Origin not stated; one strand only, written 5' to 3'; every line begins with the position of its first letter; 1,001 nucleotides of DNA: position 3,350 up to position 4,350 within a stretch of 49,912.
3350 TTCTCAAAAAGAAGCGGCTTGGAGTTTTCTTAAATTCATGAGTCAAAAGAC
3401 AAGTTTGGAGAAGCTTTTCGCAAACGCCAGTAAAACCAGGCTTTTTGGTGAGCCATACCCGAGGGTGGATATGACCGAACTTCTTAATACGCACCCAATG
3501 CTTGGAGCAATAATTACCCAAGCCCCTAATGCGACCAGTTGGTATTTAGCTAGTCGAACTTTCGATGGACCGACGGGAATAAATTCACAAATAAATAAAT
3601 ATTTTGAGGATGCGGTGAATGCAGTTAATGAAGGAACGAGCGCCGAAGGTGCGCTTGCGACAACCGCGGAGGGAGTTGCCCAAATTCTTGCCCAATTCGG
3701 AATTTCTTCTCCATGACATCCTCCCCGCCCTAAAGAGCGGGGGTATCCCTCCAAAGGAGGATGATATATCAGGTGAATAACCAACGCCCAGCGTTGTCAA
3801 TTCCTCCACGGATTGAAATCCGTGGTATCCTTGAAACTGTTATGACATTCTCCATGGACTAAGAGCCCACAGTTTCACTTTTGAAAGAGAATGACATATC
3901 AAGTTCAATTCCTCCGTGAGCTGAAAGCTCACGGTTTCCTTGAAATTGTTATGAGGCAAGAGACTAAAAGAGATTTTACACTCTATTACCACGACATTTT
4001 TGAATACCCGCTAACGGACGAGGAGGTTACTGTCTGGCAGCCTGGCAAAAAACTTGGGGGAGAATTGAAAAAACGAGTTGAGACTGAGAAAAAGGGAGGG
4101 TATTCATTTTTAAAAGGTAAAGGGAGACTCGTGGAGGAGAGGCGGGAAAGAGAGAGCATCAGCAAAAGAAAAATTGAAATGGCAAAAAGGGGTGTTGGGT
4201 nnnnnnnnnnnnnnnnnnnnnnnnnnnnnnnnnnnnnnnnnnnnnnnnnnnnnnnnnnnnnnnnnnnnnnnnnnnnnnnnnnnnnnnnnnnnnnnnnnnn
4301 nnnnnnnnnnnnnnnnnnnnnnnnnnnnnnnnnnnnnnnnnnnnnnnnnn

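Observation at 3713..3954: Two tandem covarying hairpin mini-elements at an ancestral ATGA stop/start overlap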

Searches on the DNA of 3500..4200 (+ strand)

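Call 7: search_rna_families(source=window, start=3500, end=4200, threshold=evalue, max_evalue=10, show_alignments=3)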
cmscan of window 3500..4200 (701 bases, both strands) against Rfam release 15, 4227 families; matches with E-value up to 10: 6.
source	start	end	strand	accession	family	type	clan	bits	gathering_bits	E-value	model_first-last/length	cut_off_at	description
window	3700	3798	-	RF00062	HgcC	Gene;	-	28.2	50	0.00017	1-130/130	no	HgcC family RNA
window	3527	3614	-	RF00033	MicF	Gene; antisense;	-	18.8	79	5.1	1-94/94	no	MicF RNA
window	3722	3765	-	RF02656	sot0042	Gene; sRNA;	-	14.4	88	0.27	132-174/174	no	Sense overlapping transcript RNA 0042 (sot)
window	4155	4176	-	RF01155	snoR101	Gene; snRNA; snoRNA; CD-box;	-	14.4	40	3.6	45-66/66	no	Small nucleolar RNA snoR101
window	3622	3768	-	RF02132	HOXB13-AS1_1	Gene; lncRNA;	-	13.9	60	2.1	1-136/136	no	HOXB13 antisense RNA 1 conserved region 1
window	3961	3983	-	RF00066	U7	Gene; snRNA;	-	12.8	34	5.7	1-62/62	no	U7 small nuclear RNA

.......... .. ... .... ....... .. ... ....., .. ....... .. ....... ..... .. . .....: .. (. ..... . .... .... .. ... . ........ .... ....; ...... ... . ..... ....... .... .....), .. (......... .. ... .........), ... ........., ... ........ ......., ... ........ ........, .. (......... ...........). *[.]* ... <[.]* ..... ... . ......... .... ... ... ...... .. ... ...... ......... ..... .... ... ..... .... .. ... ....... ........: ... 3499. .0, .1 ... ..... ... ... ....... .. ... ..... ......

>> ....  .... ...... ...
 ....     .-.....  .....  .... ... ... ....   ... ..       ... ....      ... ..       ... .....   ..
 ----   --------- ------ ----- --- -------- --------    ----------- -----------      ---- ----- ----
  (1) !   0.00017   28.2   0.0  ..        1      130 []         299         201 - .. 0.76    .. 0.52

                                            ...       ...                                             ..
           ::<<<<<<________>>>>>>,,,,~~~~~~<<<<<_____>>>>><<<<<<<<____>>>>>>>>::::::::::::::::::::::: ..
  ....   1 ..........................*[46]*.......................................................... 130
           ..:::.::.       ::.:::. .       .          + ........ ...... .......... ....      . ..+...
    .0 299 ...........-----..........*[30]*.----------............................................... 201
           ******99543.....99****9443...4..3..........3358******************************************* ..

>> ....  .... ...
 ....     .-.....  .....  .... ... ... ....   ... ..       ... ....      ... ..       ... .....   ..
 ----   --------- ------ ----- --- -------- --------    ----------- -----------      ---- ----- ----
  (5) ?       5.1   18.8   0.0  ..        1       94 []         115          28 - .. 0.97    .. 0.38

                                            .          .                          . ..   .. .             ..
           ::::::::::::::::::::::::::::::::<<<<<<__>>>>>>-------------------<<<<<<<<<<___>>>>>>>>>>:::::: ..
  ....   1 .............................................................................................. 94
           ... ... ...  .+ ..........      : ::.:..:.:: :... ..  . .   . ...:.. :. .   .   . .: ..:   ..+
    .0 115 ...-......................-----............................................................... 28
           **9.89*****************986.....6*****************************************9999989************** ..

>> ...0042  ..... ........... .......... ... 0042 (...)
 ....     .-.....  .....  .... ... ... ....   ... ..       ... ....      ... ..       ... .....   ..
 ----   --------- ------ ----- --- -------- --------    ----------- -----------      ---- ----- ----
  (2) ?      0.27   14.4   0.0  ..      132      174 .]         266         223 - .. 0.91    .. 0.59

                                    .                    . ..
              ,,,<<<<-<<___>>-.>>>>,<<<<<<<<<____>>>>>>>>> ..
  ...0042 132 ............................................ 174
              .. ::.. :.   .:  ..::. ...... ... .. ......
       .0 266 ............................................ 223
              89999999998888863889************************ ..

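Call 25: build_rna_model(alignment_id=A1, structure=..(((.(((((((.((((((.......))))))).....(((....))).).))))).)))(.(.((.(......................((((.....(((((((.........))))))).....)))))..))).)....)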
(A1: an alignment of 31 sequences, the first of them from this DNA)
Model R1 built from alignment A1 (31 sequences, 144 columns); structure: as given.
model positions 114; base pairs 35; branch points 2; effective number of sequences 1.35; information 0.59 bits per position. Calibrated on 0.2 Mb of random sequence (short: E-values are rough).
structure used (alignment columns):
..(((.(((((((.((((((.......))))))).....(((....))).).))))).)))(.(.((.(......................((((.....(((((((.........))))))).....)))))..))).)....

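Call 26: search_with_rna_model(model_id=R1, sources=[window, L008, L009, L010, L011, L012, L013, L014, L015, L016, L017, L018, L019, L020, L021, L022, L023, L024, L025, L026, L027, L028, L029, L030, L031, L032, L033, L034, L035, L036, L037, L038, L039, L040, L041, L042, L043, L044], max_evalue=1)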
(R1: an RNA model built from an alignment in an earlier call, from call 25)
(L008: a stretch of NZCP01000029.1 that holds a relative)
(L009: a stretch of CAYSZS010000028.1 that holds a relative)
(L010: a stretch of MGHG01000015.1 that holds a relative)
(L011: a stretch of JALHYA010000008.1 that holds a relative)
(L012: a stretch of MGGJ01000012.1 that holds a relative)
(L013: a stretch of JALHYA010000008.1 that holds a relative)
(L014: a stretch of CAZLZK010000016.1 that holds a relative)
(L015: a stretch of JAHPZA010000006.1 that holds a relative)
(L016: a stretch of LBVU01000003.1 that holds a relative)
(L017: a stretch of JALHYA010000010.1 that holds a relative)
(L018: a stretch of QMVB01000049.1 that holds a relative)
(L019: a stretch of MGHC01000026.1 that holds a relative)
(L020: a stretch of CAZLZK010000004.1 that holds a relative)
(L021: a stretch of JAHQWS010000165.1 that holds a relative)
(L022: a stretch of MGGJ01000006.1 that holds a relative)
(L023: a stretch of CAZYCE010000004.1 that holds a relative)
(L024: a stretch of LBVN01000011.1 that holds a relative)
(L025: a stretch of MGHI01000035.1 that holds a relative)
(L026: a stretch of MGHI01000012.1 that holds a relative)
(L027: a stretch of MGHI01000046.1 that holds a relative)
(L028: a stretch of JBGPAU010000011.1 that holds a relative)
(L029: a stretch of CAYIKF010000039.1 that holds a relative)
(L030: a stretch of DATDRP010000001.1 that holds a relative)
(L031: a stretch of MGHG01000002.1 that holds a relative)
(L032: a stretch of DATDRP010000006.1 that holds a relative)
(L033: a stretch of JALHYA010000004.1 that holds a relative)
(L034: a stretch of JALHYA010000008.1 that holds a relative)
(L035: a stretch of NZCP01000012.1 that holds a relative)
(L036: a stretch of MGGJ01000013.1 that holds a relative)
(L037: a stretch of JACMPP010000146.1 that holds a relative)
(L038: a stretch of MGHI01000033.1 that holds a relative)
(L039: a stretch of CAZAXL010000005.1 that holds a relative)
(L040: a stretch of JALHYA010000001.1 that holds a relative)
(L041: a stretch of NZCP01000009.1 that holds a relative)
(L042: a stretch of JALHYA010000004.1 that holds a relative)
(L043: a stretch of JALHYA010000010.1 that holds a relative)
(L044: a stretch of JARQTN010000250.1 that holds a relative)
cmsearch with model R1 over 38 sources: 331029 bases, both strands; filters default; matches with E-value up to 1: 62.
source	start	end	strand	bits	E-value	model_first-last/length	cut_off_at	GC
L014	2066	2179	+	132.7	4.1e-27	1-114/114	no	0.46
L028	2590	2700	+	131.8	6.5e-27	1-114/114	no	0.4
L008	6769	6882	+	129.4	2.3e-26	1-114/114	no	0.46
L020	4268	4382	-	128.4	3.9e-26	1-114/114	no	0.43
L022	1141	1254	-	124.9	2.4e-25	1-114/114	no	0.43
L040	2387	2496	-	124.2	3.4e-25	1-114/114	no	0.43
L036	2111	2225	+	123.1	6.2e-25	1-114/114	no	0.48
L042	6067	6179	+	122.7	7.5e-25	1-114/114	no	0.41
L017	5658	5768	-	122.2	9.7e-25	1-114/114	no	0.41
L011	2788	2899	-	122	1.1e-24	1-114/114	no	0.42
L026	1228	1340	+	121.1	1.7e-24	1-114/114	no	0.41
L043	1225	1339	+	120.2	2.8e-24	1-114/114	no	0.41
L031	3514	3627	-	120.1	3e-24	1-114/114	no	0.42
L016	3761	3872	+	120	3.1e-24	1-114/114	no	0.37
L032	2110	2222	-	119.3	4.5e-24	1-114/114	no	0.38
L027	7012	7128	-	118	8.9e-24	1-114/114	no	0.4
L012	443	556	+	117.8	9.8e-24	1-114/114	no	0.38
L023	1236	1347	-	117.7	1e-23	1-114/114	no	0.38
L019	1478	1589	+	117.3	1.2e-23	1-114/114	no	0.4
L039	7206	7317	+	116.7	1.7e-23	1-114/114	no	0.42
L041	4002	4116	-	111.6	2.5e-22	1-114/114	no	0.49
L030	2298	2409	-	111.1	3.1e-22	1-114/114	no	0.47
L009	51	162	-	110.3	4.8e-22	1-114/114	no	0.39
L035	7292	7406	+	109.9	5.9e-22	1-114/114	no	0.5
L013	5366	5476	+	109.8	6e-22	1-114/114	no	0.39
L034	6806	6917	+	109.5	7e-22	1-114/114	no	0.35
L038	5616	5727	+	106.2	4e-21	1-114/114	no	0.46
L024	4171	4280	+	102.9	2.2e-20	1-114/114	no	0.31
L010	134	270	-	100.1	9.3e-20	1-114/114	no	0.46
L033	196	305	+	95.3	1.1e-18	1-114/114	no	0.46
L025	5476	5610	+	86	1.4e-16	1-114/114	no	0.39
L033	4708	4864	-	84.5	3.1e-16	1-114/114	no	0.39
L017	4360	4473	-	81.2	1.7e-15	1-114/114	no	0.45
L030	1639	1756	-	78.1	8.8e-15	1-114/114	no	0.4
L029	3003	3095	-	70.1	5.5e-13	1-114/114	no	0.42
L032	1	75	-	66.8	3.1e-12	1-76/114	3'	0.37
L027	5467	5607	+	38.6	7.3e-06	1-114/114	no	0.45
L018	6833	6876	-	38.1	9.5e-06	63-106/114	no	0.45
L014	2120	2221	-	28.8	0.0012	1-114/114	no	0.33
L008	6823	6898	-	27.3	0.0025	1-114/114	no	0.38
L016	3812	3897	-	27.3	0.0025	1-114/114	no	0.31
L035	7347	7451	-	27.1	0.0029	1-114/114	no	0.36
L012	497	605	-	26.3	0.0044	1-114/114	no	0.31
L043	1277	1397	-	26.1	0.0047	1-114/114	no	0.36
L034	6858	6926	-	25.6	0.0062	1-114/114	no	0.3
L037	2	42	-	25.2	0.0076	65-105/114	no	0.39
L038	1312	1448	-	25.2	0.0078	1-114/114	no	0.4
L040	2366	2445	+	24.9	0.0089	1-114/114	no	0.34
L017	5628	5717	+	24.5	0.011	1-114/114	no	0.39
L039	7257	7345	-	23.9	0.015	1-114/114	no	0.31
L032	2110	2222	+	22.9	0.025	1-114/114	no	0.38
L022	1136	1200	+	22.1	0.039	1-114/114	no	0.37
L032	17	109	+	20.5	0.09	1-114/114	no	0.35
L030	2298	2409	+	20.4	0.091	1-114/114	no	0.47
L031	3514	3627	+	19.6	0.14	1-114/114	no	0.42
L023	1208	1296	+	19.5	0.15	1-114/114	no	0.3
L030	1700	1811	+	19.3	0.16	1-114/114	no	0.41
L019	4578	4659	-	18.7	0.22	1-114/114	no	0.44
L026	1155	1287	-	16.5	0.7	1-114/114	no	0.38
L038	5616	5727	-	16.4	0.73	1-114/114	no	0.46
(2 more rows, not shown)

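Call 32: search_with_rna_model(model_id=R1, sources=[L045, L046, L047, L048, L049, L050], max_evalue=1, show_alignments=2)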
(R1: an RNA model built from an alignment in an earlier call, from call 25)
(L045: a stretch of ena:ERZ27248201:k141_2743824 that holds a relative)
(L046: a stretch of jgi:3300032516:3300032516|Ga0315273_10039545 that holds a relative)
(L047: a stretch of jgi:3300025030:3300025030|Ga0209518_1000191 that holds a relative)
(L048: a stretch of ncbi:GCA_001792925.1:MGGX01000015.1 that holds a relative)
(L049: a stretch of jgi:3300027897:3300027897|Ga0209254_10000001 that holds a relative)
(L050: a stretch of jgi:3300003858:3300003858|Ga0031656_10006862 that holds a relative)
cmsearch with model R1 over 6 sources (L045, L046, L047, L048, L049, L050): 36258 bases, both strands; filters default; matches with E-value up to 1: 4.
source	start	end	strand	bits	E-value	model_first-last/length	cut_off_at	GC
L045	2950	3064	+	123.2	6.4e-26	1-114/114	no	0.4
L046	2950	3064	+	123.2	6.4e-26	1-114/114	no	0.4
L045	2896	3009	-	31.6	3e-05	1-114/114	no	0.41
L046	2896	3009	-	31.6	3e-05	1-114/114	no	0.41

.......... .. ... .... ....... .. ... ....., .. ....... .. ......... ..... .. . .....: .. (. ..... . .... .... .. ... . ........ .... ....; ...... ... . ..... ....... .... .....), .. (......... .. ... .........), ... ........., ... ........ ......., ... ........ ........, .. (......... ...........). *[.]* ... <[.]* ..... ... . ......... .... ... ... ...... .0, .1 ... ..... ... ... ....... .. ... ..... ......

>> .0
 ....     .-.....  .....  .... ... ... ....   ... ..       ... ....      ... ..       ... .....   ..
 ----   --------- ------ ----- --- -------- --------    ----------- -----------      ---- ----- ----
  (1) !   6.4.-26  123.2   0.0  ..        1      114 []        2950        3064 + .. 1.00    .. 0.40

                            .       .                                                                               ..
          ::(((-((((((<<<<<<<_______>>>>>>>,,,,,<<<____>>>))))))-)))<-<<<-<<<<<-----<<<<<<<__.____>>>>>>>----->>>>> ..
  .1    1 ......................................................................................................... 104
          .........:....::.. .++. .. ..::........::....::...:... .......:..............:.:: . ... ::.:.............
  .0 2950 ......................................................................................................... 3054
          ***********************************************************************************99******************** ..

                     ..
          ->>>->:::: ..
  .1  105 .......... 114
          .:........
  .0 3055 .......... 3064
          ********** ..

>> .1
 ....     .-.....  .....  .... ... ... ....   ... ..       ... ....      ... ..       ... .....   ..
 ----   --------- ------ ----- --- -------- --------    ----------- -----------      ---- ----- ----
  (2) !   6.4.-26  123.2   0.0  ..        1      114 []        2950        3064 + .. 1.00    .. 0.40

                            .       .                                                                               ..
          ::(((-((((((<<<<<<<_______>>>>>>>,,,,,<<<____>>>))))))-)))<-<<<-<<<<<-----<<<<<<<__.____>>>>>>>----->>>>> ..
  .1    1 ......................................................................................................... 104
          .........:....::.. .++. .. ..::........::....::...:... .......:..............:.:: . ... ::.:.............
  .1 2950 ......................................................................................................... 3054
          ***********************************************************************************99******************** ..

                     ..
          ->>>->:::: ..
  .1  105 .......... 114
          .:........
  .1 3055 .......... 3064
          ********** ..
